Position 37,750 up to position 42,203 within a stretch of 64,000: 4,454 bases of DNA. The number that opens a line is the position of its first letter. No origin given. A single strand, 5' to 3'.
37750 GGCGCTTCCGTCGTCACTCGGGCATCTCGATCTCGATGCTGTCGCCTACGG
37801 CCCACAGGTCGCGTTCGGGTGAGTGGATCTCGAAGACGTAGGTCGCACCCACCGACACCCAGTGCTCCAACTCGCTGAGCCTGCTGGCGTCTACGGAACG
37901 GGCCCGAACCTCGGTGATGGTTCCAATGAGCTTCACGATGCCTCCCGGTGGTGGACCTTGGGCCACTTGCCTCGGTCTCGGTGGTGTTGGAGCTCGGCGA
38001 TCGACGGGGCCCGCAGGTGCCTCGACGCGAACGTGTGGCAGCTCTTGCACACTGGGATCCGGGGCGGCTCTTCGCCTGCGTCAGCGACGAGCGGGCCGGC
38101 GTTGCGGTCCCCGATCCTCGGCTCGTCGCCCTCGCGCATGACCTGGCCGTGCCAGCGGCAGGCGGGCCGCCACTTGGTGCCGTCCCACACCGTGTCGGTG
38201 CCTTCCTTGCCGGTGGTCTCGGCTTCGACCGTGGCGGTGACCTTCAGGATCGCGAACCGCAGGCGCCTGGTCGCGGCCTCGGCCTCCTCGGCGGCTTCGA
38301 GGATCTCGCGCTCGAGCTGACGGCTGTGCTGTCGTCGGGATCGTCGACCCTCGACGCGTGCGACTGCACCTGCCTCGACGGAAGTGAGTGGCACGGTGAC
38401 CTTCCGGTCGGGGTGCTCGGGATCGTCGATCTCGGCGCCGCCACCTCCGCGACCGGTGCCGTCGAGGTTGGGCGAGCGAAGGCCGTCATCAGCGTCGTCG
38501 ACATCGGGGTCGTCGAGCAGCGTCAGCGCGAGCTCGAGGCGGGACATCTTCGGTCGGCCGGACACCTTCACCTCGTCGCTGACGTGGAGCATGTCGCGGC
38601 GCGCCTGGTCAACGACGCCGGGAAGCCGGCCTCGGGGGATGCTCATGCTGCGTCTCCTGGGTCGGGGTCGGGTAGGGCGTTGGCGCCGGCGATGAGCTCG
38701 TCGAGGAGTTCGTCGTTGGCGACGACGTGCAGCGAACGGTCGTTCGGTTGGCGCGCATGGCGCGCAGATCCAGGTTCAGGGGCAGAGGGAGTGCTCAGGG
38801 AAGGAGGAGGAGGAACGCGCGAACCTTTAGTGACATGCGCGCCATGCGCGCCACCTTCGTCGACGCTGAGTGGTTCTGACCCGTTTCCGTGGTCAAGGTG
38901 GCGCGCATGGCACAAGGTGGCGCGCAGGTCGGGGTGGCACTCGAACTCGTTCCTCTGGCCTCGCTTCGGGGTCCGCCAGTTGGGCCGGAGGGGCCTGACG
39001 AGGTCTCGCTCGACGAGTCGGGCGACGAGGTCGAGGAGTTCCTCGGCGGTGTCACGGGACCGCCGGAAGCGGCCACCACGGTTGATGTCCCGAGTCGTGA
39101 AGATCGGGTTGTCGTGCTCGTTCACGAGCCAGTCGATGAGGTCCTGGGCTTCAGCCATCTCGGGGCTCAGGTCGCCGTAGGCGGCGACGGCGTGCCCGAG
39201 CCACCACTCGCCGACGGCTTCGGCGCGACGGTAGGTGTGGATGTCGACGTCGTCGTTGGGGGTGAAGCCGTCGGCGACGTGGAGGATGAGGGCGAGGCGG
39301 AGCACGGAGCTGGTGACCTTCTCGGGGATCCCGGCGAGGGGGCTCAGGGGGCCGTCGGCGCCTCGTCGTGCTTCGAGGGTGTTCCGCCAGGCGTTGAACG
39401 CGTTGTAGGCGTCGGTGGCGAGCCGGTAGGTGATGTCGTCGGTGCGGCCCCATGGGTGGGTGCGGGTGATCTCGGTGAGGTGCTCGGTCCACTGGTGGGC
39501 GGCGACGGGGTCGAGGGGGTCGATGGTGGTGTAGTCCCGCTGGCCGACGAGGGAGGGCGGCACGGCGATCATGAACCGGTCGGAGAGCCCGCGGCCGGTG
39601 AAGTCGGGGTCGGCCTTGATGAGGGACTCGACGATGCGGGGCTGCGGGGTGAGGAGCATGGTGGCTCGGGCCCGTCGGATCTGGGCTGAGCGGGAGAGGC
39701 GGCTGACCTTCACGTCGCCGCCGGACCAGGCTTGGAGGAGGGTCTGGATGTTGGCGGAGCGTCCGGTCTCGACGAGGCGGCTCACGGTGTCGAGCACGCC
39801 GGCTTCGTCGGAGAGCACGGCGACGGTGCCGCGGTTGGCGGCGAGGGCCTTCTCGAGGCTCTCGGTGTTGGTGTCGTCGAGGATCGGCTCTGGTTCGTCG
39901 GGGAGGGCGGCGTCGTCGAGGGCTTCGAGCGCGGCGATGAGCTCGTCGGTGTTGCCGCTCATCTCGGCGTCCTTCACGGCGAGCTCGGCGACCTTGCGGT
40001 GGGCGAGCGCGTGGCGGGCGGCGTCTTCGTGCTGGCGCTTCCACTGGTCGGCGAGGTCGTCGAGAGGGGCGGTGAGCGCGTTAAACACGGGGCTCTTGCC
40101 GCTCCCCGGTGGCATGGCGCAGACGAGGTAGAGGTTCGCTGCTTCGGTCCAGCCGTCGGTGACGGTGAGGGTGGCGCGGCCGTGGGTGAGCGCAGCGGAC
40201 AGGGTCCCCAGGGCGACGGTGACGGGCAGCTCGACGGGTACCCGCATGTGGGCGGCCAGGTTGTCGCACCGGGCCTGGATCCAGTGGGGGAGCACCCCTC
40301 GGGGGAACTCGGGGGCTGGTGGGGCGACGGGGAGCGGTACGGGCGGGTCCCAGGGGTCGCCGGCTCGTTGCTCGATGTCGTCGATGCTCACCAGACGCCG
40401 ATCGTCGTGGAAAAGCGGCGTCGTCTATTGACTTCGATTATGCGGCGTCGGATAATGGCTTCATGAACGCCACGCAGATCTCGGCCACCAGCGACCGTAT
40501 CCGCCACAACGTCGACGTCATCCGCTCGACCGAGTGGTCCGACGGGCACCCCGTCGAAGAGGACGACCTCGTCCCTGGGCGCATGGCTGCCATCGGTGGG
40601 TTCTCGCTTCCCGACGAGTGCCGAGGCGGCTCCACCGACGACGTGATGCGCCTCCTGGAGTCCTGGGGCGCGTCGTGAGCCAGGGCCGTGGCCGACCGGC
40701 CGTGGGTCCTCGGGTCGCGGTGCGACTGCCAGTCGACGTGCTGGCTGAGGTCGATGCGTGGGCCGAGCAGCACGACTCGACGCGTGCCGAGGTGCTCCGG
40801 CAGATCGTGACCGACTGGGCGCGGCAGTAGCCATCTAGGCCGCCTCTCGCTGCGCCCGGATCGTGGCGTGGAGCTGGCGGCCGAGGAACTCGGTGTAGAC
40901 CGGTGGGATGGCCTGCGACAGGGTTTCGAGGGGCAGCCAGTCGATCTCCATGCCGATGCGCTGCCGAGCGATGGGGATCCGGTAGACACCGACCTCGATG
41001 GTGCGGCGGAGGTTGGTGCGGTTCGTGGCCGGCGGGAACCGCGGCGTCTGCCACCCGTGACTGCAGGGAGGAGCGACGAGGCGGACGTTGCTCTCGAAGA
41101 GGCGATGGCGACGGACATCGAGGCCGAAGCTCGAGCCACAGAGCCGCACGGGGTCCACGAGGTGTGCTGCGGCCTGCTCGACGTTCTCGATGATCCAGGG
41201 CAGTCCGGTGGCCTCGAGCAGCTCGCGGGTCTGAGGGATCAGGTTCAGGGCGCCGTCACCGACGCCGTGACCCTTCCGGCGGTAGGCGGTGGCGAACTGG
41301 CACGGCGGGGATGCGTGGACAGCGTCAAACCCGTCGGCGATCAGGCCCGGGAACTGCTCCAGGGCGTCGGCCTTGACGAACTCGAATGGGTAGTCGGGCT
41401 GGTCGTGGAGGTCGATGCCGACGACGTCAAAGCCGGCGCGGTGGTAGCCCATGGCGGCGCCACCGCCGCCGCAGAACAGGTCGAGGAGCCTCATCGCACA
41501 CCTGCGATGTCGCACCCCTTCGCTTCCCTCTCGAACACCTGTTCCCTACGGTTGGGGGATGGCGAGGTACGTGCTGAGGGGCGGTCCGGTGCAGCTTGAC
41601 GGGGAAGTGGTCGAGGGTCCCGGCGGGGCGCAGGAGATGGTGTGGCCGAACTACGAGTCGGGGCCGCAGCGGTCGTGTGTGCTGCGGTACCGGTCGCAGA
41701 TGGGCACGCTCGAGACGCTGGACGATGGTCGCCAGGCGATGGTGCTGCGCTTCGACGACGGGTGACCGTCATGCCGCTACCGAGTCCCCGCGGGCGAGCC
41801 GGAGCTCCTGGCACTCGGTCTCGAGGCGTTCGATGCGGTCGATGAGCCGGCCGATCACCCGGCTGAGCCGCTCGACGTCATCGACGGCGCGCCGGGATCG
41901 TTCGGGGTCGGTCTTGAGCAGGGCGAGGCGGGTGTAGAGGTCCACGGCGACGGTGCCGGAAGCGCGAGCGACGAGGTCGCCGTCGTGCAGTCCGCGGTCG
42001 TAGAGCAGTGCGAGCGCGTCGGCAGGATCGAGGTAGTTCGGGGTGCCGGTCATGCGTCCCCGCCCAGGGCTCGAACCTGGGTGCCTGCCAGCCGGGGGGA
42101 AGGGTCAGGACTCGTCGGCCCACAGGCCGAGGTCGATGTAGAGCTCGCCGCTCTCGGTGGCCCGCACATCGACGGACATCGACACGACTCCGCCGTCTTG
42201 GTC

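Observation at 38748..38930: Iteron cluster inside the 3' end of the DUF3987 replication gene: candidate phage origin of replication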

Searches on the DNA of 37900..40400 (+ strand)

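Call 15: search_dna_similar(query=window:37900-40400:+, collection=phages, mode=distant, max_rows=25)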
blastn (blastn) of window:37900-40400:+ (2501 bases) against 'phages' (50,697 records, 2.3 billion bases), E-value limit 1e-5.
No match.

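Call 77: search_rna_families(source=window, start=38300, end=39300, threshold=evalue, max_evalue=1)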
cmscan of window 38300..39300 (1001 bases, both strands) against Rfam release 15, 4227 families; matches with E-value up to 1: 3.
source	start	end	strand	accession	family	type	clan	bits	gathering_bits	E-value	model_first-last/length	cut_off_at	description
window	39200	39286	+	RF00246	mir-135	Gene; miRNA;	-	20.9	59.2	0.16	1-88/88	no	mir-135 microRNA precursor family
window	38718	38787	-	RF02228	sX9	Gene; sRNA;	-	20.7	44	0.33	1-76/76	no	Xanthomonas sRNA sX9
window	38838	38914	+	RF03850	mir-961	Gene; miRNA;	-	19.9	100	0.72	1-85/85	no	mir-961 microRNA precursor family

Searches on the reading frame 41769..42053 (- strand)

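Call 13: search_protein_families(library=pfam, proteins=[window:41769-42053:-], max_evalue=0.01)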
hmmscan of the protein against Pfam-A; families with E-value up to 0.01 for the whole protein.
window:41769-42053:- (94 aa): 1 family
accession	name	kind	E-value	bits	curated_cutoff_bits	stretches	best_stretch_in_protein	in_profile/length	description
PF01166.23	TSC22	-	0.0074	16.9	30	0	58-85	14-41/57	TSC-22/dip/bun family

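Call 14: search_protein_families(library=phrogs, proteins=[window:41769-42053:-], max_evalue=0.001)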
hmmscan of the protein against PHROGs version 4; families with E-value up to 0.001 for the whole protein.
window:41769-42053:- (94 aa): 0 families
